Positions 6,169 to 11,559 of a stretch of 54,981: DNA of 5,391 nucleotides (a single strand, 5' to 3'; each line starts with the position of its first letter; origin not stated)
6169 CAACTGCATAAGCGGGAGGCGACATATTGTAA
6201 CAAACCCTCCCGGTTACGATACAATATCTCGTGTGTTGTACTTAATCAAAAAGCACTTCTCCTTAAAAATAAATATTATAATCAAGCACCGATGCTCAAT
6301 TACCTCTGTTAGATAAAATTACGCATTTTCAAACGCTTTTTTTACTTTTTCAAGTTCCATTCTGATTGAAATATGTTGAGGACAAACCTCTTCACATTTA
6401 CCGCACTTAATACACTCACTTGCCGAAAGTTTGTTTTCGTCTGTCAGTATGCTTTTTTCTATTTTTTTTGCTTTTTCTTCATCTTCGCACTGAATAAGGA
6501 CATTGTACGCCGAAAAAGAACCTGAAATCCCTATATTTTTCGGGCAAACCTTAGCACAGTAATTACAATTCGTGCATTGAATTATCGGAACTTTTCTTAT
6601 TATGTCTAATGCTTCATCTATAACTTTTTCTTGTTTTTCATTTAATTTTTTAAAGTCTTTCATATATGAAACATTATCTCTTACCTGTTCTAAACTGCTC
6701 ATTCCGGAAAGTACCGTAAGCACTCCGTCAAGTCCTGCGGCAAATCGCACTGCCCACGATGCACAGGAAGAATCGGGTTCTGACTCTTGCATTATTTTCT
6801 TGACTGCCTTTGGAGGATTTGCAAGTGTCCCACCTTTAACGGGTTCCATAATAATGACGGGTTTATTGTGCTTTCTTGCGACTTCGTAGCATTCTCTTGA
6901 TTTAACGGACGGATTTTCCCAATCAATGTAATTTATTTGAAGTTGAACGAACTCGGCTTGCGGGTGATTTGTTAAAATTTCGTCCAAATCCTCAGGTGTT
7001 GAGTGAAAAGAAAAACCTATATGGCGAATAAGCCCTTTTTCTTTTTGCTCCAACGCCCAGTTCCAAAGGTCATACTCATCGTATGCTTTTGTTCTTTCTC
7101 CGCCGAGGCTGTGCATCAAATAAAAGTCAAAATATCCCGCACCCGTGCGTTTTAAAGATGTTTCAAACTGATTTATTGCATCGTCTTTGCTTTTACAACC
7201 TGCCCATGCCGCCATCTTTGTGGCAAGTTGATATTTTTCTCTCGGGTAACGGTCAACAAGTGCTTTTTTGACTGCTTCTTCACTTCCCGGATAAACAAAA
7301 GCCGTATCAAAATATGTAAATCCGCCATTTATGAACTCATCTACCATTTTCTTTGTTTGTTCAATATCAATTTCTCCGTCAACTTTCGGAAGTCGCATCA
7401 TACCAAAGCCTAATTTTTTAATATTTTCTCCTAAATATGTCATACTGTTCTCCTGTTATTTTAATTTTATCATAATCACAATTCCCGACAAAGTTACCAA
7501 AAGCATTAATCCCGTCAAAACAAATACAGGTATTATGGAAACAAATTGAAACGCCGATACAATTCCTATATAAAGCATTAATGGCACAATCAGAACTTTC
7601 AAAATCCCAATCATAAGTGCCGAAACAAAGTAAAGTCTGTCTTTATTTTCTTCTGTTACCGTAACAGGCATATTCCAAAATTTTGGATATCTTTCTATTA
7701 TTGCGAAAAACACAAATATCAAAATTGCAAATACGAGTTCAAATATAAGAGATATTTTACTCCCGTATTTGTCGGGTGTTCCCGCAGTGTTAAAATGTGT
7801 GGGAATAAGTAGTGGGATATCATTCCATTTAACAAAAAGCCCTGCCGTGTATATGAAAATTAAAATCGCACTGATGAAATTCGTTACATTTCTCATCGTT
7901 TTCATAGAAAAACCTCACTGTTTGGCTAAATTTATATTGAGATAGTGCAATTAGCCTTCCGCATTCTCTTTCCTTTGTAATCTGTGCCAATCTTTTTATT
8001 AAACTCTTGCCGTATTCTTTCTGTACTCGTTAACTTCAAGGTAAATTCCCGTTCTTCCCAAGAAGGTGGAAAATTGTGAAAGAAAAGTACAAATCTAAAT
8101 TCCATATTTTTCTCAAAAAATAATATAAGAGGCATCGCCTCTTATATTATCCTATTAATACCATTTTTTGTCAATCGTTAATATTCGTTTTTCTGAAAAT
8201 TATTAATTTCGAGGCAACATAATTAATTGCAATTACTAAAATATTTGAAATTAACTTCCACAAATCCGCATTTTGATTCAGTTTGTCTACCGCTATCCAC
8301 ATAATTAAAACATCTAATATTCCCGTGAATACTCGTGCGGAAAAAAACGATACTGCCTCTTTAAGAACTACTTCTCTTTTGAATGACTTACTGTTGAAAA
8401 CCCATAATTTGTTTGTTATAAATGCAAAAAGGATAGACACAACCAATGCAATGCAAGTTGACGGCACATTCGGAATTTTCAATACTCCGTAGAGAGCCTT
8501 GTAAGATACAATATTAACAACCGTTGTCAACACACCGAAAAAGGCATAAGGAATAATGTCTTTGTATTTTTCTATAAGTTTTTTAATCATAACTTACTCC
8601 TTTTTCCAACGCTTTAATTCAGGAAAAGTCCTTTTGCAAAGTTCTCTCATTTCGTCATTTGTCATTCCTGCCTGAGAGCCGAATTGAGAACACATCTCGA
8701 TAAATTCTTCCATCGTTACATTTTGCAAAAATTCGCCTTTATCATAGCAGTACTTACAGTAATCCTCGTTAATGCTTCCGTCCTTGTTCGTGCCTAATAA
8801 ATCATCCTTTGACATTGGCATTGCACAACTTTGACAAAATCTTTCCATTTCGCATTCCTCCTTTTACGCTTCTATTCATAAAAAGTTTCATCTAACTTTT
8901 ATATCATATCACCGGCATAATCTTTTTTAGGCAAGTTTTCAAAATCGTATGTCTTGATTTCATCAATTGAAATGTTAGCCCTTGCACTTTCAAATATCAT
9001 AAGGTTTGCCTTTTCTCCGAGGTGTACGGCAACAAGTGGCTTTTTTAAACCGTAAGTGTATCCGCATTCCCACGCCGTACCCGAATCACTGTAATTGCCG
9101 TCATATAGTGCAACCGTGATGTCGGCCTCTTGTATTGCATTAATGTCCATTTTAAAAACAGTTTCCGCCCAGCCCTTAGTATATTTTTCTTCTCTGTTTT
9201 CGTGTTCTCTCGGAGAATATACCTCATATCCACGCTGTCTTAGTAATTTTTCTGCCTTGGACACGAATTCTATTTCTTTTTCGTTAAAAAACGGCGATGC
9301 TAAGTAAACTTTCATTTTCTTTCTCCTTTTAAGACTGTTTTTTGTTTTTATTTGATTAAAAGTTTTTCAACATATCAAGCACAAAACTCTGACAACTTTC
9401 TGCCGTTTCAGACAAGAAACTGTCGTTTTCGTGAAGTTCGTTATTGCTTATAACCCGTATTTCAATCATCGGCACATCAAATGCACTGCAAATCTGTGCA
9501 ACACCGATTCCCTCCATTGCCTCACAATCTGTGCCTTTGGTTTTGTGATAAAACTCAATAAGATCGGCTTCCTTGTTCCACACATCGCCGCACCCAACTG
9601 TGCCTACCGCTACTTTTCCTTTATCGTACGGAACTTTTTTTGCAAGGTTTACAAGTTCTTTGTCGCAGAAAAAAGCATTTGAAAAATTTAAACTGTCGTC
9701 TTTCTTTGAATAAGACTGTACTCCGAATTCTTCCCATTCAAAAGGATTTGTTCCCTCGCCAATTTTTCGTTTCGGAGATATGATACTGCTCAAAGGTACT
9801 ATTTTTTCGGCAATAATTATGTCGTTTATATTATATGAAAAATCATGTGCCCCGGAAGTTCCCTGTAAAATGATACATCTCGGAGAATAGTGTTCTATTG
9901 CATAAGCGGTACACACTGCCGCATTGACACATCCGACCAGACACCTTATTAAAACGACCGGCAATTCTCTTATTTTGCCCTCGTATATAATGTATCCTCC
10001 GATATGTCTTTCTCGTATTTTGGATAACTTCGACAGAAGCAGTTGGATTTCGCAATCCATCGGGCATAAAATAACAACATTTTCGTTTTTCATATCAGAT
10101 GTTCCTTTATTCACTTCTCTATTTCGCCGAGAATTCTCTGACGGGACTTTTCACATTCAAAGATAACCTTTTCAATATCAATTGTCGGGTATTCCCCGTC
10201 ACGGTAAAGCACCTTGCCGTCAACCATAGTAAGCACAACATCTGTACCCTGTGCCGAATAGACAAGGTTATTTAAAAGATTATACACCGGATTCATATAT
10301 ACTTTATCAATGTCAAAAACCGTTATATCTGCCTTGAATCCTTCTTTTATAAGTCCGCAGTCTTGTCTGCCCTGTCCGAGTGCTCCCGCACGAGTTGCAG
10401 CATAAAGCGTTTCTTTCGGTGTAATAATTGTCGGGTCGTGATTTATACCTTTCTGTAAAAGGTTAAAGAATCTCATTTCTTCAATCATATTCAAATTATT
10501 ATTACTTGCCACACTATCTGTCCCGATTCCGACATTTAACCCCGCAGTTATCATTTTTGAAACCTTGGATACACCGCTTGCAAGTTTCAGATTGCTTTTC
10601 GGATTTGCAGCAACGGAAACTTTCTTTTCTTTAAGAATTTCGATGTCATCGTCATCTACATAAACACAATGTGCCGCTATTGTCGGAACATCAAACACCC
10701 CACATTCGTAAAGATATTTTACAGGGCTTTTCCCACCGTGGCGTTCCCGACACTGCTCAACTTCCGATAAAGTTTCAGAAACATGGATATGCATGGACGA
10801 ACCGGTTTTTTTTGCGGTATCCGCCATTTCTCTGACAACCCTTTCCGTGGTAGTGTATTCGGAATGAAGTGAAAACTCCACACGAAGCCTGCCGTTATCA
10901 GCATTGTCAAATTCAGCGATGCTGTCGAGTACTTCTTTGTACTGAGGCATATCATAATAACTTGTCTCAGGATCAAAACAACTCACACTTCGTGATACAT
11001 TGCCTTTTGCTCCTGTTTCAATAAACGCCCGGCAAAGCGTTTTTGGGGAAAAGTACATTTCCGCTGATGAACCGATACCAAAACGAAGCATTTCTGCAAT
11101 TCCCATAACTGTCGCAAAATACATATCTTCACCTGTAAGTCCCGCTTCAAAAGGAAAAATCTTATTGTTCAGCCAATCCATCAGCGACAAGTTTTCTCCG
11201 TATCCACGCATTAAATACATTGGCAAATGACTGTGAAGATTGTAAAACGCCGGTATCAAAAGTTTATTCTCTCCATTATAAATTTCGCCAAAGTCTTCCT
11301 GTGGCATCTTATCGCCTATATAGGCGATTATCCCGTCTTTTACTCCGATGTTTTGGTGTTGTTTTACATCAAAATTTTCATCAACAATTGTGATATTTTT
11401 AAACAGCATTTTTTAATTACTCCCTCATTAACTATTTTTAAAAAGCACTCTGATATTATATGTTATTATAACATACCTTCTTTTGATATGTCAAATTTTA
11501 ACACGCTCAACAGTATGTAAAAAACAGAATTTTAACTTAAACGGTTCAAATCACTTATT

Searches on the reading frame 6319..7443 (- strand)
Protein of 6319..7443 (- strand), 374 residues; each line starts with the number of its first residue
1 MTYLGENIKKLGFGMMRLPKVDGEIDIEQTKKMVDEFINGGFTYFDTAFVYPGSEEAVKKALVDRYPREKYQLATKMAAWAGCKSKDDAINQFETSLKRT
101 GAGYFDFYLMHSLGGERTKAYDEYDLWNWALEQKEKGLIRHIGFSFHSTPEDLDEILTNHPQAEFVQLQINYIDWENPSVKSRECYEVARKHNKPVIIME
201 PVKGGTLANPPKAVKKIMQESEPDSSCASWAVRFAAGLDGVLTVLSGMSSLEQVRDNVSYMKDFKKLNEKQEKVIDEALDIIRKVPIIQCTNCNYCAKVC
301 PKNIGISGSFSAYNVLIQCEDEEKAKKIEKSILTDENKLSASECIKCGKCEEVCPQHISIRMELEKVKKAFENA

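Call 92: search_protein_families(library=pfam, proteins=[window:6319-7443:-], max_evalue=0.00001)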
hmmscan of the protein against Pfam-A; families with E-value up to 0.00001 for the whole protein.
window:6319-7443:- (374 aa): 12 families
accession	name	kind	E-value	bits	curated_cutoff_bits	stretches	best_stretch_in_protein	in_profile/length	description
PF00248.27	Aldo_ket_red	-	1.3e-42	146.3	24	1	10-279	1-290/291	Aldo/keto reductase family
PF13746.11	Fer4_18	-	1.7e-09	38.3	27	0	323-364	40-81/114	4Fe-4S dicluster domain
PF00037.32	Fer4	-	3.9e-08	33.2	21.1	0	341-356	5-20/24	4Fe-4S binding domain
PF13237.11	Fer4_10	-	5.1e-08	33.2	25.5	1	289-355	8-53/53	4Fe-4S dicluster domain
PF13187.11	Fer4_9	-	9.9e-08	32.3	27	1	289-357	1-50/52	4Fe-4S dicluster domain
PF13534.11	Fer4_17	-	1.5e-07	32.3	22.2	1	289-359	1-61/61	4Fe-4S dicluster domain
PF13183.11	Fer4_8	-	1.7e-07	32.1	27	1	289-358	4-68/68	4Fe-4S dicluster domain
PF14697.11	Fer4_21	-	1.7e-06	28.5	35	0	340-361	37-58/59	4Fe-4S dicluster domain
PF12838.12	Fer4_7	-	1.9e-06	28.6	27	0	289-357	1-51/52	4Fe-4S dicluster domain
PF13484.11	Fer4_16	-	2.4e-06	28.6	30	1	289-356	1-65/66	4Fe-4S double cluster binding domain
PF13370.11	Fer4_13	-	6.9e-06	27.1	24.5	0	289-331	5-47/58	4Fe-4S single cluster domain of Ferredoxin I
PF12837.12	Fer4_6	-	7.4e-06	26.1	25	0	344-355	9-20/24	4Fe-4S binding domain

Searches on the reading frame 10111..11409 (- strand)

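Call 92: search_protein_families(library=pfam, proteins=[window:10111-11409:-], max_evalue=0.00001)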
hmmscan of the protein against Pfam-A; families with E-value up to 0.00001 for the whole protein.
window:10111-11409:- (432 aa): 2 families
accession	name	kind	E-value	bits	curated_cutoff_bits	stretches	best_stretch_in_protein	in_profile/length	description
PF01979.26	Amidohydro_1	-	4.4e-64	217.3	25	1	51-400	2-344/345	Amidohydrolase family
PF07969.17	Amidohydro_3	-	7e-13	49.3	29.7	1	189-402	261-472/472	Amidohydrolase family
